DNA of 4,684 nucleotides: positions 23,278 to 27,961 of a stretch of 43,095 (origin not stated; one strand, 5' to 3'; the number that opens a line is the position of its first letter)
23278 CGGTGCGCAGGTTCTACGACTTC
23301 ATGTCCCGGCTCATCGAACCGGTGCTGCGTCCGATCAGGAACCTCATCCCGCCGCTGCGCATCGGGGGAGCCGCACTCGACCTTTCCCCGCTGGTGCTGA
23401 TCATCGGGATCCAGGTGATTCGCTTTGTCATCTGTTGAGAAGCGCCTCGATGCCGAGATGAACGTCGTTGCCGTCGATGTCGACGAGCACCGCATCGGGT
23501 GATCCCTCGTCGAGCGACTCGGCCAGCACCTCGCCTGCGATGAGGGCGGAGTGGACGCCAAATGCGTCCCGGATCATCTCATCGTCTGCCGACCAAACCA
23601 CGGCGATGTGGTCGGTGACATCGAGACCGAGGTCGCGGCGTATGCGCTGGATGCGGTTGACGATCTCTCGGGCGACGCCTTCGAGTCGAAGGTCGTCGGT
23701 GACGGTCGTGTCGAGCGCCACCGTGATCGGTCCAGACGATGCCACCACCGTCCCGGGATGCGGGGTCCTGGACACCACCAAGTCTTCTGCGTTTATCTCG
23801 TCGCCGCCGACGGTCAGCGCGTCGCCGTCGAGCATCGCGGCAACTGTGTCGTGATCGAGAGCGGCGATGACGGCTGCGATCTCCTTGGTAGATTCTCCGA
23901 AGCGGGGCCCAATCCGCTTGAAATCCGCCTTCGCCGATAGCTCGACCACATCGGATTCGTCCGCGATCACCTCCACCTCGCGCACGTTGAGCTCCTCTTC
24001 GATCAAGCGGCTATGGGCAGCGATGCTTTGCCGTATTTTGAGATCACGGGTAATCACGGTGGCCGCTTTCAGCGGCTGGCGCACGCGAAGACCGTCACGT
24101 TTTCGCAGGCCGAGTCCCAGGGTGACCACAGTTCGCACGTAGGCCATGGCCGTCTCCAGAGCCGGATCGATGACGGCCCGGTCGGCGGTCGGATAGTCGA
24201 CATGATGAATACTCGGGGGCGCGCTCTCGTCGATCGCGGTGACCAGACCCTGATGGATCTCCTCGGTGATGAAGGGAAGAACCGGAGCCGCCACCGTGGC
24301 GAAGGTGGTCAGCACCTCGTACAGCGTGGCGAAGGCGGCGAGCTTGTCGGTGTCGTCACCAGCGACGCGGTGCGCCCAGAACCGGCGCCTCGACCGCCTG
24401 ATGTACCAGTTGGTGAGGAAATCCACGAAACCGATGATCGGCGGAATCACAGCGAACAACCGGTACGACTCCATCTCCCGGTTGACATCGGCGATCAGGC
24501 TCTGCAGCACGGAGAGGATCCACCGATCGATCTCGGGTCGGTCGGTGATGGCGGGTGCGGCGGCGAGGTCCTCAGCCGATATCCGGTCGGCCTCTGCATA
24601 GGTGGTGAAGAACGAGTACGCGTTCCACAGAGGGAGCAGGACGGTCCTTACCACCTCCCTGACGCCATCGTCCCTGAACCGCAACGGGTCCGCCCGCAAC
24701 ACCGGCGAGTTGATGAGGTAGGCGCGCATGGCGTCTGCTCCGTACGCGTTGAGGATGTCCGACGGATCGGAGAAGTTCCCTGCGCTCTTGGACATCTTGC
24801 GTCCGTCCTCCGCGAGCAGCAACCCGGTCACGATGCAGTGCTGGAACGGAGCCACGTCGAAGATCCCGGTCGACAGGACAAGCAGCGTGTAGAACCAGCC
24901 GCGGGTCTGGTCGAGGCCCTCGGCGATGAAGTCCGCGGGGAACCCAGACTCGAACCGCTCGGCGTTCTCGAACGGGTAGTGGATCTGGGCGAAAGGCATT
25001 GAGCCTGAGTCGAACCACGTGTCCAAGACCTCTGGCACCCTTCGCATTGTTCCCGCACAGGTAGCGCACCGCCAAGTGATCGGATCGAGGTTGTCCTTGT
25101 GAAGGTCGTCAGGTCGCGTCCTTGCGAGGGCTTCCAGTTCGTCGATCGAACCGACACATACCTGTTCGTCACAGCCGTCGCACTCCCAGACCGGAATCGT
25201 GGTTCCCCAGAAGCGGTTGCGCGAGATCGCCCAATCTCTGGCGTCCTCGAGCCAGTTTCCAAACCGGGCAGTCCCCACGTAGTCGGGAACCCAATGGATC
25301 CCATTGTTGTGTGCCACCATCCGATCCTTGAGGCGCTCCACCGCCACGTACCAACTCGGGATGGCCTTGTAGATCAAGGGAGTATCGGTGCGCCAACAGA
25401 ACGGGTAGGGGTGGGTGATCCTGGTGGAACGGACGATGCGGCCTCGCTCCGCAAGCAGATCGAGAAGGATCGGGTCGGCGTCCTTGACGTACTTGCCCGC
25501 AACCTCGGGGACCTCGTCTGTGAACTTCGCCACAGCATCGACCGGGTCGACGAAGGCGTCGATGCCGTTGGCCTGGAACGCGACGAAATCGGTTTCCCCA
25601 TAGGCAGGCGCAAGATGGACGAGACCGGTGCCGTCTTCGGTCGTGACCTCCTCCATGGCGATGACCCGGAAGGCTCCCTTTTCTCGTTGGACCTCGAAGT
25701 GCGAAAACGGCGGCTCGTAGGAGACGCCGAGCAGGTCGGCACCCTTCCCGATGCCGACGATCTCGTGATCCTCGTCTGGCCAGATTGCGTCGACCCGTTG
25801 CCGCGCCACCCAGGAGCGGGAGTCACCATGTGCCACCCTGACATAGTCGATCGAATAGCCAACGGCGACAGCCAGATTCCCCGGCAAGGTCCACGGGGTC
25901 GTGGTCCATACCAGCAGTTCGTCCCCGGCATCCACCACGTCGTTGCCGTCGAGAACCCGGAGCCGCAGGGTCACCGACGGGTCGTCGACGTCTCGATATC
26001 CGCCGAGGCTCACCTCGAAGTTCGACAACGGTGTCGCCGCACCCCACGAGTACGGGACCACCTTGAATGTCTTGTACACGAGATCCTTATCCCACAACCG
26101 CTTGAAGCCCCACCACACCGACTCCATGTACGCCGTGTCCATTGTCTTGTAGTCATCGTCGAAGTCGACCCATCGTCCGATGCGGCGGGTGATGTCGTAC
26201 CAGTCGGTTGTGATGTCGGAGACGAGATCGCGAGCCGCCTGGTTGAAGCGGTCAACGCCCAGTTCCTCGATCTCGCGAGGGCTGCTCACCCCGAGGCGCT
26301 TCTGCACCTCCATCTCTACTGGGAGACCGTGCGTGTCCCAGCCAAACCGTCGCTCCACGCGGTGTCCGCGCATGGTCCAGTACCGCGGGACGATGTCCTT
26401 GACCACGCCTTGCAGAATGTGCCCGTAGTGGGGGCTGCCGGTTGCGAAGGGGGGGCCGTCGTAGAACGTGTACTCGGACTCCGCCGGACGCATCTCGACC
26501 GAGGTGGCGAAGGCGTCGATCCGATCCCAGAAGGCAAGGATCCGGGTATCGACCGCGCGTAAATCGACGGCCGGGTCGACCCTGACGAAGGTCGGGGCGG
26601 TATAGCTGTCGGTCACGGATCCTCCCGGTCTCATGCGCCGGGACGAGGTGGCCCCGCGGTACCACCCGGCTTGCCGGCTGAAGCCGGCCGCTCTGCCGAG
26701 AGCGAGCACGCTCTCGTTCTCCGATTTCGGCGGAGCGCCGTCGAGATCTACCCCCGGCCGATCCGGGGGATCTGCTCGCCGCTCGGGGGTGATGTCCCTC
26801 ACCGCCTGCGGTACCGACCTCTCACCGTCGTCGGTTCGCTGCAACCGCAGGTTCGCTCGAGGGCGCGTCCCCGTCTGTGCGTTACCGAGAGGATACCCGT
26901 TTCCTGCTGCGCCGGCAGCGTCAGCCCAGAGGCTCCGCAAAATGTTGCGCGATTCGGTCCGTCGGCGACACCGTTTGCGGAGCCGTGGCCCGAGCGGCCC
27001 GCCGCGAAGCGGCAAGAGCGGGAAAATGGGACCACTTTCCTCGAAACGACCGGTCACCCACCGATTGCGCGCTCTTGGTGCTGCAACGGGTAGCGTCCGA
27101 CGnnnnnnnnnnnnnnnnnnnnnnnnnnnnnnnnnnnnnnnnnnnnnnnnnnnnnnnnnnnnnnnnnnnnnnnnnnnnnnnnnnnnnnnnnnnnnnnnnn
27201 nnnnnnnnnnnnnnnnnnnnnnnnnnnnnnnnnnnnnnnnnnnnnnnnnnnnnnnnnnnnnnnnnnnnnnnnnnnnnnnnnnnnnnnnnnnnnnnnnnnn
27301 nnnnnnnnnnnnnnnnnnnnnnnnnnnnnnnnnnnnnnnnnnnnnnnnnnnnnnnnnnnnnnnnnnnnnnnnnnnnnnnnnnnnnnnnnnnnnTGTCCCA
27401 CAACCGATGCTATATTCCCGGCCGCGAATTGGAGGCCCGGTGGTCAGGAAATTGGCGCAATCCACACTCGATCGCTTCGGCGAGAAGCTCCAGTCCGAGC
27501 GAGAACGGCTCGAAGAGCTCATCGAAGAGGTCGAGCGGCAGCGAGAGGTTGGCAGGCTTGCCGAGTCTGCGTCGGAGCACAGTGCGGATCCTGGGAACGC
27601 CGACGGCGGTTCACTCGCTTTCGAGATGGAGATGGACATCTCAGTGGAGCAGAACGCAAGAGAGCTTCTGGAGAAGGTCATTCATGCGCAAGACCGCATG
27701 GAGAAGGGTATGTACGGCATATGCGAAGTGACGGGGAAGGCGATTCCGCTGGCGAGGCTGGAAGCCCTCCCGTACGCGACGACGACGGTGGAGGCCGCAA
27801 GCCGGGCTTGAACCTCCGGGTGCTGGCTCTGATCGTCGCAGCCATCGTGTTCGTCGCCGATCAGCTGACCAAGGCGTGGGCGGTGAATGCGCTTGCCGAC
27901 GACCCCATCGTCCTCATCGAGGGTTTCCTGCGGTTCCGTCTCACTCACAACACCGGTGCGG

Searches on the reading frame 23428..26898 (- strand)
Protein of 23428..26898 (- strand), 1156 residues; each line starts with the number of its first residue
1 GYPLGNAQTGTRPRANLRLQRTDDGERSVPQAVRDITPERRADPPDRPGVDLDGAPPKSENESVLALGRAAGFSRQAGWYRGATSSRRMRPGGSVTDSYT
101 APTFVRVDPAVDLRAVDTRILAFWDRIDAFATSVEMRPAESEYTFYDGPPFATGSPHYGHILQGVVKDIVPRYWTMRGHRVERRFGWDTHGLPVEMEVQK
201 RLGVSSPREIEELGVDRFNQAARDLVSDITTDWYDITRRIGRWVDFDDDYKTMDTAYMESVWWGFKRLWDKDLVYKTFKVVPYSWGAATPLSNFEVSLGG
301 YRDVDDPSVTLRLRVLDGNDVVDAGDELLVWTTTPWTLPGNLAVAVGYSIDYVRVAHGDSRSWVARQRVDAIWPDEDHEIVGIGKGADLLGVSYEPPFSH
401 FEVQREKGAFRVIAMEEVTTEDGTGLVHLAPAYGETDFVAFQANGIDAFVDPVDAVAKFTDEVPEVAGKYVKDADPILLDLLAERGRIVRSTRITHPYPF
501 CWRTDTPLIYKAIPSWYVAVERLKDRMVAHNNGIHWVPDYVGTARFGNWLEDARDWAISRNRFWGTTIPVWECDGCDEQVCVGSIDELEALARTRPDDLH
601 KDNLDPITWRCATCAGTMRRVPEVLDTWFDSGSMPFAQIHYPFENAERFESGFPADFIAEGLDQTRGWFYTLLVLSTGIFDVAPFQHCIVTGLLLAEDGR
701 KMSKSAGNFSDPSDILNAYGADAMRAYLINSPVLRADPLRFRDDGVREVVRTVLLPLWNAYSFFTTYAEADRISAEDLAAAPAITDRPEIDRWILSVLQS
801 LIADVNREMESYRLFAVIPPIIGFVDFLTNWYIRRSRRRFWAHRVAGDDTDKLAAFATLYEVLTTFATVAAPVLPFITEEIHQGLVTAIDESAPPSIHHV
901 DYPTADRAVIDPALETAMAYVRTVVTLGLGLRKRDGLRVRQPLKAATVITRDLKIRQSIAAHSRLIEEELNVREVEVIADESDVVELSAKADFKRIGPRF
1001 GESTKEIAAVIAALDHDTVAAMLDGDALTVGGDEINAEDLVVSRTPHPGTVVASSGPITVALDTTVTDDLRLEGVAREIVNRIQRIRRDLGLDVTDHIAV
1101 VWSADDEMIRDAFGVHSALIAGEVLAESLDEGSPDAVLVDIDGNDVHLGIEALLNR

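Call 21: search_protein_families(library=pfam, proteins=[window:23428-26898:-], max_evalue=0.01)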
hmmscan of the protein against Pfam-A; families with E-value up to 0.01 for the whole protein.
window:23428-26898:- (1156 aa): 5 families
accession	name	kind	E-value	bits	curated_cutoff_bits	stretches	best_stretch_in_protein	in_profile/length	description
PF00133.28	tRNA-synt_1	-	5.8e-141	470.4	22.7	1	120-736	2-410/414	tRNA synthetases class I (I, L, M and V)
PF19302.4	DUF5915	-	6.4e-48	163.3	27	1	965-1151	3-193/195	Domain of unknown function (DUF5915)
PF08264.19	Anticodon_1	-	2.1e-26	93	25.1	1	791-945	1-146/148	Anticodon-binding domain of tRNA ligase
PF09334.17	tRNA-synt_1g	-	4.5e-15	55.7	20.1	2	150-222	8-78/391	tRNA synthetases class I (M)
PF01406.26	tRNA-synt_1e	-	0.00088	19.2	27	1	676-731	229-283/301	tRNA synthetases class I (C) catalytic domain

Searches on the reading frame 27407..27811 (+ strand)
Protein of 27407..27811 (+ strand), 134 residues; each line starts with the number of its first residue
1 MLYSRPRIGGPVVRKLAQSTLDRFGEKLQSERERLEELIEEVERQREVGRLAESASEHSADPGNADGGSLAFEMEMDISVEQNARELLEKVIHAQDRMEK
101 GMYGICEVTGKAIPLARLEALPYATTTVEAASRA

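Call 73: search_protein_families(library=pfam, proteins=[window:27407-27811:+], max_evalue=0.001)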
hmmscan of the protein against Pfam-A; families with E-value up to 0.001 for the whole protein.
window:27407-27811:+ (134 aa): 1 family
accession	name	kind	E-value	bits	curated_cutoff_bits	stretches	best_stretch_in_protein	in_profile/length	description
PF01258.23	zf-dskA_traR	-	2.2e-09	37.6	24.9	1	101-133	1-33/36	Prokaryotic dksA/traR C4-type zinc finger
